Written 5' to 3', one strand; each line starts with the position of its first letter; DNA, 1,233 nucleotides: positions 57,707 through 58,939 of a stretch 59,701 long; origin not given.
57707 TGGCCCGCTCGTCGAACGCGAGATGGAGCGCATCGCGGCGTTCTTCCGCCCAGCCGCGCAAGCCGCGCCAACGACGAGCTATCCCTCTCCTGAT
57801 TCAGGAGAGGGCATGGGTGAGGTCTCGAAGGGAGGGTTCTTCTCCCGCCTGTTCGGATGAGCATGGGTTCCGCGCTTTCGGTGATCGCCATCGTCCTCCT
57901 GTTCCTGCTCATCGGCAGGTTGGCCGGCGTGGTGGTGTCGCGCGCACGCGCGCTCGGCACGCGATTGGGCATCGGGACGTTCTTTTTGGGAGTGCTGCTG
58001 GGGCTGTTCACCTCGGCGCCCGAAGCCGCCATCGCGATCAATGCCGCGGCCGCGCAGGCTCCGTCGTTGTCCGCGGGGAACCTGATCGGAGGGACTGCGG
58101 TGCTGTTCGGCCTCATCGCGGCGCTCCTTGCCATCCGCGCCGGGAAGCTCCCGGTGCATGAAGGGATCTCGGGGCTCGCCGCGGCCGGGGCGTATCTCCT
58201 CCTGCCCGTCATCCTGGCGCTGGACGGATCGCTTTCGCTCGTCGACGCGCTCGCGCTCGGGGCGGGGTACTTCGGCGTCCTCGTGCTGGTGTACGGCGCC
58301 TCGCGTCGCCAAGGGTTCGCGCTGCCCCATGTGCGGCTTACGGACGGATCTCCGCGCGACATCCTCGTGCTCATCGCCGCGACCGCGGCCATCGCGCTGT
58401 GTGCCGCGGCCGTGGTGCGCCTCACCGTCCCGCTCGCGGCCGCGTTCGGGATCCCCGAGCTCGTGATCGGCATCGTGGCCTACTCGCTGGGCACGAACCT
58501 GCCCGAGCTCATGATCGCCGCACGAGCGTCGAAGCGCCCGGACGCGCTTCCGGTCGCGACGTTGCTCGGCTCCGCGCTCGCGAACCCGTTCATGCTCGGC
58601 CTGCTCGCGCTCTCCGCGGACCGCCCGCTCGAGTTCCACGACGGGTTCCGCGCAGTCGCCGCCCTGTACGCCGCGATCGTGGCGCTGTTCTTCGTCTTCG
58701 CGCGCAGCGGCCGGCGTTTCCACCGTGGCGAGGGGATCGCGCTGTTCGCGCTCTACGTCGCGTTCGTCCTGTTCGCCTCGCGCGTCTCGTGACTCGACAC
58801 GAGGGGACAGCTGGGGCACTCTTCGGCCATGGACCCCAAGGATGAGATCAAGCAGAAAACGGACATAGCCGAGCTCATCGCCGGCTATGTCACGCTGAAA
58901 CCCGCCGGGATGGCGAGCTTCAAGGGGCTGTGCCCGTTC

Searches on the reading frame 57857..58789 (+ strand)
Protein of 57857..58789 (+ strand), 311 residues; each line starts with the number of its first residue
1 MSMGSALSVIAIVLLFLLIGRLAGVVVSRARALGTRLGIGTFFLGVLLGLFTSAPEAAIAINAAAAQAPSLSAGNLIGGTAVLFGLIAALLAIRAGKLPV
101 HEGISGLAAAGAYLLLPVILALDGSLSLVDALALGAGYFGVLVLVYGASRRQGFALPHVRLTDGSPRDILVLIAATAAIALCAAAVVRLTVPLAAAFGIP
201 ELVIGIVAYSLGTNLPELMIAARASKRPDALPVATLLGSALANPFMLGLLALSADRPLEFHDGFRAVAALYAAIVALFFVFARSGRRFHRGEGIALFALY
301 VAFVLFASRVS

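Call 31: find_encoding_contigs(protein=window:57857-58789:+, flank=10000, max_places=3)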
Protein window:57857-58789:+ (311 aa): 4 contigs read that carry it; 3 places shown.
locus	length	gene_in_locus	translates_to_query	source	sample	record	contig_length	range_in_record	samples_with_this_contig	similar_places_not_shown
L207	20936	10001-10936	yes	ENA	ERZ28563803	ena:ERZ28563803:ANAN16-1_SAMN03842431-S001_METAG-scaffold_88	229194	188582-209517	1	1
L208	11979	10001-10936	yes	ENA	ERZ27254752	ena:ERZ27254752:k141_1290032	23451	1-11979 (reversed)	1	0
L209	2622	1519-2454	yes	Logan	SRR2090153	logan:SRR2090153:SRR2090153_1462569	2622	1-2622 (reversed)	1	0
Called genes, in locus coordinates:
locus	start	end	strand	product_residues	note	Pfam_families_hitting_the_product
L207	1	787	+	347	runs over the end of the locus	PF02540:NAD_synthase (weak), PF02568:ThiI (weak), PF03054:tRNA_Me_trans, PF20259:tRNA_Me_trans_M, PF20258:tRNA_Me_trans_C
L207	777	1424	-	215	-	-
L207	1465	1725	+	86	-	-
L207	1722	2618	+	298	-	-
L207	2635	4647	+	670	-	PF22745:Nlig-Ia, PF01653:DNA_ligase_aden, PF03120:OB_DNA_ligase, PF03119:DNA_ligase_ZBD, PF00633:HHH (faint), PF12826:HHH_2, PF14520:HHH_5, PF00533:BRCT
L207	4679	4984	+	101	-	PF02686:GatC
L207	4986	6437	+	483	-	PF01425:Amidase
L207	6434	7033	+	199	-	PF09997:DUF2238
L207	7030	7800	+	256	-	PF01790:LGT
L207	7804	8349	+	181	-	PF02698:DUF218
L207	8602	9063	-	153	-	-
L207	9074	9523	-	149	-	-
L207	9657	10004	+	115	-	-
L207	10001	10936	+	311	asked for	PF01699:Na_Ca_ex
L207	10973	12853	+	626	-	PF01807:Zn_ribbon_DnaG, PF08275:DNAG_N, PF13155:Toprim_2, PF13662:Toprim_4, PF10410:DnaB_bind (weak)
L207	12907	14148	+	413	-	PF03979:Sigma70_r1_1 (weak), PF00140:Sigma70_r1_2, PF04542:Sigma70_r2, PF04539:Sigma70_r3, PF04545:Sigma70_r4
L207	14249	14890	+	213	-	PF07638:Sigma70_ECF (weak), PF04542:Sigma70_r2, PF08281:Sigma70_r4_2, PF04545:Sigma70_r4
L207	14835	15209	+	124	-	-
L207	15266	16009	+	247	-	PF25231:DUF7847 (faint), PF06790:UPF0259 (weak)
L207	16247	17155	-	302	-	PF00730:HhH-GPD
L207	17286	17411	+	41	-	-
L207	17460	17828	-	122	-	PF23477:zf_Tbcl_2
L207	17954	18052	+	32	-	-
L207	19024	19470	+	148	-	PF01625:PMSR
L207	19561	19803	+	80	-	-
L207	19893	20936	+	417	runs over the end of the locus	PF07731:Cu-oxidase_2 (faint), PF07732:Cu-oxidase_3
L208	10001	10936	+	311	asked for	PF01699:Na_Ca_ex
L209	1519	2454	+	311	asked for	PF01699:Na_Ca_ex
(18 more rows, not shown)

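Call 57: search_solved_structures(query=L207:10973-12850:+, show_alignments=1, max_evalue=1e-20)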
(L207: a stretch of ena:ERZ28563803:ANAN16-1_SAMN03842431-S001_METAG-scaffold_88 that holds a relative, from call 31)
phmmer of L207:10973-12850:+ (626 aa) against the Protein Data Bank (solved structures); distinct sequences matched with E-value up to 1e-20: 9.
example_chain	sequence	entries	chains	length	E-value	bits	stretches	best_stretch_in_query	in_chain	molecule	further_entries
2au3_A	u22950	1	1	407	8e-53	182.8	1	5-353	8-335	DNA primase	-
5guj_A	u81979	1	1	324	6.5e-50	173.2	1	103-417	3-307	DNA primase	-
5w33_A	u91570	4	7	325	1.1e-43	152.6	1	102-416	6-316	DNA primase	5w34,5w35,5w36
4e2k_A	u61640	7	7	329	5.6e-40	140.4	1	102-353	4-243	DNA primase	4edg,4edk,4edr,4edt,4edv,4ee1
1dd9_A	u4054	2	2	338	1.4e-38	135.8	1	97-403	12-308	DNA PRIMASE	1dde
1eqn_A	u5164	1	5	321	3.4e-38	134.5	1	102-403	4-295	DNA PRIMASE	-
3b39_A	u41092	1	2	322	1.3e-37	132.6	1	102-403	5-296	DNA primase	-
5vaz_A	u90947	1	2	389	1.5e-36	129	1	111-402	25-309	DNA primase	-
1d0q_A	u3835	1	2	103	3.4e-26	94.9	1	6-95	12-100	DNA PRIMASE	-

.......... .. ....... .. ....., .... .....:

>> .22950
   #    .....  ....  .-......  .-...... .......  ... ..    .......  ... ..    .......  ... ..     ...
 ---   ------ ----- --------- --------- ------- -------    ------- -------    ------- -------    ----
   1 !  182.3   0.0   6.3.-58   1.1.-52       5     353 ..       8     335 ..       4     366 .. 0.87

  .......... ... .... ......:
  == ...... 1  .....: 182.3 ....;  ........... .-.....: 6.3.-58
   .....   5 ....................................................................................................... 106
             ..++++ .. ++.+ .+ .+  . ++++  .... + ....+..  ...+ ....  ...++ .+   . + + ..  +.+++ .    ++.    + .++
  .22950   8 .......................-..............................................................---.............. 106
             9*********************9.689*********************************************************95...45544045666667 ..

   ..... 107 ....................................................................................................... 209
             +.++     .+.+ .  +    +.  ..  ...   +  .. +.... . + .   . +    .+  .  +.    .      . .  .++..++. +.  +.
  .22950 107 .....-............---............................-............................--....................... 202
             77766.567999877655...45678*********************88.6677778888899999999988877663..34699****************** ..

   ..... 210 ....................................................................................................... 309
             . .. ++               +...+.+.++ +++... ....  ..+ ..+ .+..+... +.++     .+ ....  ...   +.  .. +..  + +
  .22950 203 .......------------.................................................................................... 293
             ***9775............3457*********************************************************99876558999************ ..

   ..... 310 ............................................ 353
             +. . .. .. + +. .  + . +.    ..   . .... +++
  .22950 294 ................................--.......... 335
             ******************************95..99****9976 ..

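Call 77: find_related_loci(query=L207:10973-12850:+, collection=genome_contigs, flank=10000)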
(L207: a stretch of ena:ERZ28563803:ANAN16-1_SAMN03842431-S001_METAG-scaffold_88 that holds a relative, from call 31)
Query L207:10973-12850:+ (626 aa) in genome_contigs; peptide patterns used: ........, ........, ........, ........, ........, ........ (x = any residue, [..] = any of these).
334 stretches matched a pattern; 287 encode a relative of the query (tblastn E <= 1e-3); the best 80 are kept; 80 distinct loci.
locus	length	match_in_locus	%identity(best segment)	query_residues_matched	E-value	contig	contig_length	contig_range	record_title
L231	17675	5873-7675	58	1-626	0e+0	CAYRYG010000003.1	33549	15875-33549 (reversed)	MAG TPA_asm: uncultured Gammaproteobacteria bacterium isolate SRP062349_co5_1 genome assembly, contig: NODE_308_length_3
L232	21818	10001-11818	56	1-626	0e+0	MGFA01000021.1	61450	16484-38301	MAG: Candidatus Uhrbacteria bacterium RIFOXYB12_FULL_58_10 rifoxyb3_full_scaffold_59, whole genome shotgun sequence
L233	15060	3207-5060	57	1-626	0e+0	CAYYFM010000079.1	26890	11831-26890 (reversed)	MAG TPA_asm: uncultured Gammaproteobacteria bacterium isolate binchicken_co203_597 genome assembly, contig: k141_1518973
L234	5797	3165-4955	55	1-626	0e+0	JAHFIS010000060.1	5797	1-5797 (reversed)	MAG: Candidatus Uhrbacteria bacterium isolate nzgw368 NODE_49700_length_5798_cov_2.162057, whole genome shotgun sequence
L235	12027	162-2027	56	1-626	0e+0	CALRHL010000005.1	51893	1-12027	MAG: Candidatus Uhrbacteria bacterium RIFOXYB12_FULL_58_10 isolate MaH-04nov19-280 genome assembly, contig: MaH-04nov19-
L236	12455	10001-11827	55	1-625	0e+0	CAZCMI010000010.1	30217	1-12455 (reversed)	MAG TPA_asm: uncultured Gammaproteobacteria bacterium isolate binchicken_co173_920 genome assembly, contig: NODE_5182_le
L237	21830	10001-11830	55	1-619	0e+0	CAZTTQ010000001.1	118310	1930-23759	MAG TPA_asm: uncultured Gammaproteobacteria bacterium isolate SRP278252_co2_124 genome assembly, contig: NODE_208_length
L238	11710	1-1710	55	34-626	0e+0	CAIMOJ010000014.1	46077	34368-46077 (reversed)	Candidatus Uhrbacteria bacterium isolate LJ_bin-4636 genome assembly, contig: bin-4636:14/76, whole genome shotgun seque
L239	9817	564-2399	58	1-626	0e+0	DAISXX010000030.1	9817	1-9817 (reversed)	MAG TPA_asm: Patescibacteria group bacterium isolate CTOTU9708 NODE_725_length_9817_cov_6.863450, whole genome shotgun s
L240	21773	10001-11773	50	1-623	0e+0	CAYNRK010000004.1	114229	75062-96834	MAG TPA_asm: uncultured Gammaproteobacteria bacterium isolate SRP077602_co8_262 genome assembly, contig: NODE_160_length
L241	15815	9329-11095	50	1-622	0e+0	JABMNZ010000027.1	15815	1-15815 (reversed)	MAG: Parcubacteria group bacterium isolate bin.251 k141_5661695, whole genome shotgun sequence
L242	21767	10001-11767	50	1-622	0e+0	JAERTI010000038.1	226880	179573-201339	MAG: Candidatus Uhrbacteria bacterium isolate BH28 c_000000007357, whole genome shotgun sequence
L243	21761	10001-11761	51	1-622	0e+0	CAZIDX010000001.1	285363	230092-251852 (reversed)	MAG TPA_asm: uncultured Gammaproteobacteria bacterium isolate SRP167671_co2_164 genome assembly, contig: NODE_13_length_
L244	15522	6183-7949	50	1-622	0e+0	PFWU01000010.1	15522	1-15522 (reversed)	MAG: Candidatus Uhrbacteria bacterium CG_4_9_14_3_um_filter_50_9 CG_4_9_14_3_um_filter_150_scaffold_3583_c, whole genome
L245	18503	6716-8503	46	1-625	9e-175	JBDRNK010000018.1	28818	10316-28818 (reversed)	MAG: Candidatus Uhrbacteria bacterium isolate MEGAHIT-group-1.884 k141_10698115, whole genome shotgun sequence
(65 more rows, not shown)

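Call 81: search_solved_structures(query=L207:16247-17152:-, show_alignments=1, max_evalue=0.001)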
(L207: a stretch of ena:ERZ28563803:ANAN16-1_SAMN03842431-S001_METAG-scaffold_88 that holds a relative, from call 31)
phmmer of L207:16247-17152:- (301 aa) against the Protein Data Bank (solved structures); distinct sequences matched with E-value up to 0.001: 34.
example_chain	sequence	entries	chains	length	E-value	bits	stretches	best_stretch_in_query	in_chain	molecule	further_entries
6q0c_A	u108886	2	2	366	6.4e-38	134.1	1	6-220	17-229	A/G-specific adenine glycosylase | Adenine DNA glycosylase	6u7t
8dwe_A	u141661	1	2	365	1.7e-37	132.7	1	6-220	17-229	Adenine DNA glycosylase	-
9bs2_A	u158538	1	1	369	2.3e-37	132.2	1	6-220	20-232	Adenine DNA glycosylase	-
8dwd_A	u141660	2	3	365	3.2e-37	131.8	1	6-220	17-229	Adenine DNA glycosylase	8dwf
1rrs_A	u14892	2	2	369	3.2e-37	131.8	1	6-220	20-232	MutY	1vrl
8dvp_A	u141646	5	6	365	3.2e-37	131.8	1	6-220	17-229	Adenine DNA glycosylase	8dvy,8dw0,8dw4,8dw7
3g0q_A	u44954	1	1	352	6.1e-37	130.9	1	6-220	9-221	A/G-specific adenine glycosylase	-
4yoq_A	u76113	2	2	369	6.7e-37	130.7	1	6-220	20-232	A/G-specific adenine glycosylase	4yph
5kn8_A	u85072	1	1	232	2.7e-36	128.7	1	6-210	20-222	Adenine DNA glycosylase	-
1rrq_A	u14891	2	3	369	3.3e-36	128.5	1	6-220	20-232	MutY | A/G-specific adenine glycosylase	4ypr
5kn9_A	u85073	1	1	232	1.4e-35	126.4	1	6-210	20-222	Adenine DNA glycosylase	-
1kg6_A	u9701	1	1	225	7e-34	120.8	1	4-209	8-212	A/G-specific adenine glycosylase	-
1kg2_A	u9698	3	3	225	1.8e-33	119.4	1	4-209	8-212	A/G-specific adenine glycosylase | ADENINE GLYCOSYLASE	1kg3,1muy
1wef_A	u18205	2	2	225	2.4e-33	119.1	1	4-209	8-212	A/G-specific adenine glycosylase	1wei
1kg5_A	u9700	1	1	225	2.5e-33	119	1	4-209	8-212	A/G-specific adenine glycosylase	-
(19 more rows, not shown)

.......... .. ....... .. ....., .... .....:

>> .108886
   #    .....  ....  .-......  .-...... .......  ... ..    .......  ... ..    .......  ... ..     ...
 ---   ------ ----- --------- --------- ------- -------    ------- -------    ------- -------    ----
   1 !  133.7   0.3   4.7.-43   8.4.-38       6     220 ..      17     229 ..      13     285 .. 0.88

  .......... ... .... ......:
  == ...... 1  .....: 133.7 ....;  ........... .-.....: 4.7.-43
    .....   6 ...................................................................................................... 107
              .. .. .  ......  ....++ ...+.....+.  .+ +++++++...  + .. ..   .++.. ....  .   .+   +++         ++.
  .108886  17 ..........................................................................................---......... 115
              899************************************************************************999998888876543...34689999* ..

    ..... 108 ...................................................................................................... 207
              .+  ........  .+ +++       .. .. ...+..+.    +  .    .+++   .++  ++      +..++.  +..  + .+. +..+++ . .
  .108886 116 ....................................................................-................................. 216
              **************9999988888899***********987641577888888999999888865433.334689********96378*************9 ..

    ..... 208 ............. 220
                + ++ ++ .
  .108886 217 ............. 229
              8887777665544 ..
